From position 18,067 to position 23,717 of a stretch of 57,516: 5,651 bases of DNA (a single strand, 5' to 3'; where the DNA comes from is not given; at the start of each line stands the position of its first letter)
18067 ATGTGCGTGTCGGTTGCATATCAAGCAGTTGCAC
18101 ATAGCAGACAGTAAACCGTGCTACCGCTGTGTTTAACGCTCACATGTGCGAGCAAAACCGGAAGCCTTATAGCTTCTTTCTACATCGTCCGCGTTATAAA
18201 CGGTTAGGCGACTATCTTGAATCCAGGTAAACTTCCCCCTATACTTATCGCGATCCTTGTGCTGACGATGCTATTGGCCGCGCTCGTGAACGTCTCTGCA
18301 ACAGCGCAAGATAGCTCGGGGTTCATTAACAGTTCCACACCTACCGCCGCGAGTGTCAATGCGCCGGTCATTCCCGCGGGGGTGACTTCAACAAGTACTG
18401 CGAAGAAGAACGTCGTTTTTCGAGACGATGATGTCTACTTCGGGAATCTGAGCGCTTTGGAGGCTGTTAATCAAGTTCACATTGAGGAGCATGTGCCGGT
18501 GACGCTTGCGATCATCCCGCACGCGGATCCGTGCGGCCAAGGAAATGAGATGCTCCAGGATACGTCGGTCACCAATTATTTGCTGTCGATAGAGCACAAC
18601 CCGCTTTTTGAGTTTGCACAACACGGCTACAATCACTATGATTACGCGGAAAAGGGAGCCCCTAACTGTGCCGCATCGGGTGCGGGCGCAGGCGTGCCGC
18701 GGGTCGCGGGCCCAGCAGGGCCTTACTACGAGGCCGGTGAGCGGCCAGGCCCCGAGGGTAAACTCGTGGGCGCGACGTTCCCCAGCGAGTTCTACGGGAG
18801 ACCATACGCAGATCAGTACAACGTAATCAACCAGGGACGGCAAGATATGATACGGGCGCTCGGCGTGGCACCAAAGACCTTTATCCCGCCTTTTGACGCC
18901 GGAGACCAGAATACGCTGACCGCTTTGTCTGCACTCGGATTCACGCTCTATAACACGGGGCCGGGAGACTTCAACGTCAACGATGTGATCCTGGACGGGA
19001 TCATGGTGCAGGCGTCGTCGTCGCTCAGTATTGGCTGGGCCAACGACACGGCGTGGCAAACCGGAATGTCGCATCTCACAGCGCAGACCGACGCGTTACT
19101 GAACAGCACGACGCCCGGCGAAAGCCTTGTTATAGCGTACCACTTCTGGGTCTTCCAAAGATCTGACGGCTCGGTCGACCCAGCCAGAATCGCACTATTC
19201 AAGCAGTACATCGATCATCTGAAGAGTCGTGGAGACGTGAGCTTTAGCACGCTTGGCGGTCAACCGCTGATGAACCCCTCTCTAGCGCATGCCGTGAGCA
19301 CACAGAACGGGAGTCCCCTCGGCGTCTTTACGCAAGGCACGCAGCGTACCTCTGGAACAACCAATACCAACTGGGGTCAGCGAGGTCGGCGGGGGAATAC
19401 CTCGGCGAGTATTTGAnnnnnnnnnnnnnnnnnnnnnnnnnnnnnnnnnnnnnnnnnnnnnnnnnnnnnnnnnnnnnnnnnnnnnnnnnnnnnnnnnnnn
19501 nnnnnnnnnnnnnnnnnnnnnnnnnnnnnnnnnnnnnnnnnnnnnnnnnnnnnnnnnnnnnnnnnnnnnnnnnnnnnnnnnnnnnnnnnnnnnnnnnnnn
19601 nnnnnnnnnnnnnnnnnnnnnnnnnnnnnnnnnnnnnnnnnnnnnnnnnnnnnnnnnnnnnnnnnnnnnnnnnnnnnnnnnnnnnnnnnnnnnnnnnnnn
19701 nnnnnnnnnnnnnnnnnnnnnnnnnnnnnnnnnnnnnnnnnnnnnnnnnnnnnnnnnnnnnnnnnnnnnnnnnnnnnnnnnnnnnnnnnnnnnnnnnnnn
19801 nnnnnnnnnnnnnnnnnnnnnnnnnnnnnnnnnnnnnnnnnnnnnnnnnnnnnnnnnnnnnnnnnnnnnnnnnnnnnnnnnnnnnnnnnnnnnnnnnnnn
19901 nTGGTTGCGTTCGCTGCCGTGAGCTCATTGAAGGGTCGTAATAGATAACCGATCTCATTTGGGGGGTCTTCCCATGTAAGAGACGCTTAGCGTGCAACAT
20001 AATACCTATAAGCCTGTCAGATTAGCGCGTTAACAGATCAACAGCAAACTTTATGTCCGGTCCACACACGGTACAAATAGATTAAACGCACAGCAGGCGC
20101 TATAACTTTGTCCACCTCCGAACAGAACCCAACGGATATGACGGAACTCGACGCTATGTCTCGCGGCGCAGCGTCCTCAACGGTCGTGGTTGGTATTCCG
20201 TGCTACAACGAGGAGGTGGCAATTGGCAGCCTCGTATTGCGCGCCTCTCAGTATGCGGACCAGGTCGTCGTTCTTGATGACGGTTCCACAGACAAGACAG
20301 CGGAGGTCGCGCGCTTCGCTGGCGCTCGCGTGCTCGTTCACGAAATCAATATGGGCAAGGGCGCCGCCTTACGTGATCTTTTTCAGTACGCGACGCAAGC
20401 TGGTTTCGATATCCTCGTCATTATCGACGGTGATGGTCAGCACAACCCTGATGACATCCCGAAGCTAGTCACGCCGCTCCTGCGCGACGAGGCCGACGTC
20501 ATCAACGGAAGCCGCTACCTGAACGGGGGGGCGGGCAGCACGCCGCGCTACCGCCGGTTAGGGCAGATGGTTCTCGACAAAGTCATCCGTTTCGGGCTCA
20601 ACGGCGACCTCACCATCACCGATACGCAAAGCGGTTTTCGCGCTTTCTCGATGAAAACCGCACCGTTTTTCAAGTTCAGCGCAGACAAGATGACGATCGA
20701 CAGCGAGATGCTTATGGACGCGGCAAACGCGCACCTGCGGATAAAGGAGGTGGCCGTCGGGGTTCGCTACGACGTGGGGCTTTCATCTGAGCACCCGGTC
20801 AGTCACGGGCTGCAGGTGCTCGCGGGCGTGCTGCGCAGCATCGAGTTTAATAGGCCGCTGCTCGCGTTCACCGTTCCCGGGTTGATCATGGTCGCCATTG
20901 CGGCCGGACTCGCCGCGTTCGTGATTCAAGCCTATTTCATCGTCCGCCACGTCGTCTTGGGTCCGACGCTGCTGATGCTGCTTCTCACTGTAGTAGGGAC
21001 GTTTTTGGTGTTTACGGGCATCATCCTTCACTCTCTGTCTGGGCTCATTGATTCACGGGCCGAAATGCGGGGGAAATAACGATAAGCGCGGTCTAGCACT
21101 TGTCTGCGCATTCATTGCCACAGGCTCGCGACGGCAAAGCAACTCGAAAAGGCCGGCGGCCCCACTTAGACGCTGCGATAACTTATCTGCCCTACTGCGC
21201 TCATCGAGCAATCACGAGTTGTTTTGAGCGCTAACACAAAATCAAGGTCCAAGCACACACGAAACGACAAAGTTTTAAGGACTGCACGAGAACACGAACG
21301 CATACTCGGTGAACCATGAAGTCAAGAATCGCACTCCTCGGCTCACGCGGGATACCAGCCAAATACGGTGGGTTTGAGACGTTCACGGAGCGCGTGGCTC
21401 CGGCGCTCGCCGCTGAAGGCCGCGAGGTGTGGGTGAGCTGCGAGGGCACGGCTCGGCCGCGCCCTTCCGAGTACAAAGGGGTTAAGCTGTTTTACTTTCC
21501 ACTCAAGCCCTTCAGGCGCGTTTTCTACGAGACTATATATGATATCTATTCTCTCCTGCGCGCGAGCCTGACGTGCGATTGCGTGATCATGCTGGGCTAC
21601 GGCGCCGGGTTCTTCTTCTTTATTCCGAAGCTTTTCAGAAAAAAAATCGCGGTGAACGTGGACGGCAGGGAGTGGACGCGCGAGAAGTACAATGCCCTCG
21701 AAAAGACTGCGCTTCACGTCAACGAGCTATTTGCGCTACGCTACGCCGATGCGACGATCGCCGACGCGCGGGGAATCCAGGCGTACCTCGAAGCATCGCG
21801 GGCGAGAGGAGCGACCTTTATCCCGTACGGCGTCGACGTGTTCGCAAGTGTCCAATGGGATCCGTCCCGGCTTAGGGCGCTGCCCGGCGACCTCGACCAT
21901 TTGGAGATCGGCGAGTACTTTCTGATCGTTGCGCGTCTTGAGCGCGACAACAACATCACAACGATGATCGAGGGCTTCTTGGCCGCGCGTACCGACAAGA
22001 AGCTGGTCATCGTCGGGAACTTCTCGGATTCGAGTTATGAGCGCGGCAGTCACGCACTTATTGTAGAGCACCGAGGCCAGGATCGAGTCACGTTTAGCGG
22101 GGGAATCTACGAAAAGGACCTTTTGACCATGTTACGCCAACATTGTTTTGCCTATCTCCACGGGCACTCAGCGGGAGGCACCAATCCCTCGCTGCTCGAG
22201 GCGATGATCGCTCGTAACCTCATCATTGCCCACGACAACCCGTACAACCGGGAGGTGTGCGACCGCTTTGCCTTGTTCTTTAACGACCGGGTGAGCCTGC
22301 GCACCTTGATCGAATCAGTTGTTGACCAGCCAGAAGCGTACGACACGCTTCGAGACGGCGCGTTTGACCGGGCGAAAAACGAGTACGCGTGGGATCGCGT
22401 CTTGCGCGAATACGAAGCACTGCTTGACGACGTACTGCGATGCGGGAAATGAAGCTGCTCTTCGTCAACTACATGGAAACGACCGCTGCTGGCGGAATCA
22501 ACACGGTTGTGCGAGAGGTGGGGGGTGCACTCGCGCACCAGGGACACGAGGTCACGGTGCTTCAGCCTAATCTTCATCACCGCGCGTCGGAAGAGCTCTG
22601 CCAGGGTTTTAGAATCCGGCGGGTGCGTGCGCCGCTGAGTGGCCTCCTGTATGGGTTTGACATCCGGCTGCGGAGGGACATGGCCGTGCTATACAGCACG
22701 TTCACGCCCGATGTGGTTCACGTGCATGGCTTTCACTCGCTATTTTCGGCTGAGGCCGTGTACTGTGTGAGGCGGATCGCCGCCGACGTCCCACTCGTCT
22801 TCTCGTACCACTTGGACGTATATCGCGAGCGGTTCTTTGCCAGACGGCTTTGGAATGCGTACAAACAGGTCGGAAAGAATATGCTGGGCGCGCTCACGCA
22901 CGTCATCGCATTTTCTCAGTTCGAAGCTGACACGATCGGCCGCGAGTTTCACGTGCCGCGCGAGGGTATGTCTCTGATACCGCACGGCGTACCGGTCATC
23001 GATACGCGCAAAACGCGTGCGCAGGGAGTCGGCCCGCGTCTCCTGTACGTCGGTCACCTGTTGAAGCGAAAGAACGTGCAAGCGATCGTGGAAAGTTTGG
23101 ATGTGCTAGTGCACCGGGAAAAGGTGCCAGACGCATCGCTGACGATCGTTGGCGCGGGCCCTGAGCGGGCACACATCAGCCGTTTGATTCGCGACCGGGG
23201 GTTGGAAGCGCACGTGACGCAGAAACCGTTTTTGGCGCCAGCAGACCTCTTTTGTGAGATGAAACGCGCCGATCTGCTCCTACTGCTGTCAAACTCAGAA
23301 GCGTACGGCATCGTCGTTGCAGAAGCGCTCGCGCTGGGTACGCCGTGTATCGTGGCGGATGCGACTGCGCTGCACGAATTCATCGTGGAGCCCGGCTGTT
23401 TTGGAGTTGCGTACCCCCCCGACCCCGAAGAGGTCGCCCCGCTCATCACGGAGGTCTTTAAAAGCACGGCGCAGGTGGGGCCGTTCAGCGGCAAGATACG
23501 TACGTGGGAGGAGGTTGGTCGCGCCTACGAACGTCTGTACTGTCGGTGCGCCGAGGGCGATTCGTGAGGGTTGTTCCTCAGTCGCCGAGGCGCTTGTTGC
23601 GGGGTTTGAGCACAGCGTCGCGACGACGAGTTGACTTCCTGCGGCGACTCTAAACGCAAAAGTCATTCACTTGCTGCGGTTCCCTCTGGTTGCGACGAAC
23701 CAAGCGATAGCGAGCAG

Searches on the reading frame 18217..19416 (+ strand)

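Call 3: search_protein_families(library=pfam, proteins=[window:18217-19416:+], max_evalue=0.01)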
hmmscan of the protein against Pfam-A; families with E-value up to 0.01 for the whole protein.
window:18217-19416:+ (399 aa): 2 families
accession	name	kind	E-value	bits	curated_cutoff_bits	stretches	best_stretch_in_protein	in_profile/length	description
PF10096.14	DUF2334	-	3.3e-11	43.6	26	1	67-248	3-146/203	Uncharacterized protein conserved in bacteria (DUF2334)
PF01522.26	Polysacc_deac_1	-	0.0021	18.4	23.1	0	121-244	50-123/124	Polysaccharide deacetylase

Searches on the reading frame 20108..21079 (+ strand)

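Call 44: search_protein_families(library=pfam, proteins=[window:20108-21079:+], max_evalue=0.001)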
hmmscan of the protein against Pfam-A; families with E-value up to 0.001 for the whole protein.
window:20108-21079:+ (323 aa): 2 families
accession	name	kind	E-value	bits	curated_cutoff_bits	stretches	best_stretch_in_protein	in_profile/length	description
PF00535.33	Glycos_transf_2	-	1.7e-24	87.1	23.3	1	28-157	2-138/168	Glycosyl transferase family 2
PF13641.12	Glyco_tranf_2_3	-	4.2e-07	30.6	27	1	26-143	3-130/230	Glycosyltransferase like family 2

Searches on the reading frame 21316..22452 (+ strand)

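Call 44: search_protein_families(library=pfam, proteins=[window:21316-22452:+], max_evalue=0.001)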
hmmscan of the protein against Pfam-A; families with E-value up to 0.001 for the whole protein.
window:21316-22452:+ (378 aa): 5 families
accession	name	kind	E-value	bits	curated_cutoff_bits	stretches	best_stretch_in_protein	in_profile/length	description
PF09314.17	DUF1972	-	1.7e-18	67.3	25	1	5-174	4-186/186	Domain of unknown function (DUF1972)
PF00534.26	Glycos_transf_1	-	4.6e-10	39.7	26.4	1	200-340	16-160/172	Glycosyl transferases group 1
PF13579.12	Glyco_trans_4_4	-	1.5e-08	35.6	29.7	1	18-172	1-158/158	Glycosyl transferase 4-like domain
PF13439.12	Glyco_transf_4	-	3.4e-07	30.9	28.5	1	17-175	1-168/170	Glycosyltransferase Family 4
PF13692.12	Glyco_trans_1_4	-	3.3e-05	24.6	27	1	201-315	3-115/142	Glycosyl transferases group 1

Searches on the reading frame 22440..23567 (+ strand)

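Call 44: search_protein_families(library=pfam, proteins=[window:22440-23567:+], max_evalue=0.001)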
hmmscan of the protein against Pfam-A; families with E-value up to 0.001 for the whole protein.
window:22440-23567:+ (375 aa): 7 families
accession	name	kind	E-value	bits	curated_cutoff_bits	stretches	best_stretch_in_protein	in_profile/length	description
PF13439.12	Glyco_transf_4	-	4e-25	89.2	28.5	1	18-185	2-167/170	Glycosyltransferase Family 4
PF00534.26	Glycos_transf_1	-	2e-24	86.5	26.4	1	196-342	13-158/172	Glycosyl transferases group 1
PF13692.12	Glyco_trans_1_4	-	5.7e-20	72.5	27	1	199-339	2-139/142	Glycosyl transferases group 1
PF20706.3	GT4-conflict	-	7.2e-18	65.2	26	1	15-318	9-323/385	Family 4 Glycosyltransferase in conflict systems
PF13579.12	Glyco_trans_4_4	-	5e-17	63.1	29.7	1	18-183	1-158/158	Glycosyl transferase 4-like domain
PF13477.12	Glyco_trans_4_2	-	3.7e-07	30.8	23.4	1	29-134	18-118/139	Glycosyl transferase 4-like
PF08323.17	Glyco_transf_5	-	2.7e-06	27.7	22.7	0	16-53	14-50/239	Starch synthase catalytic domain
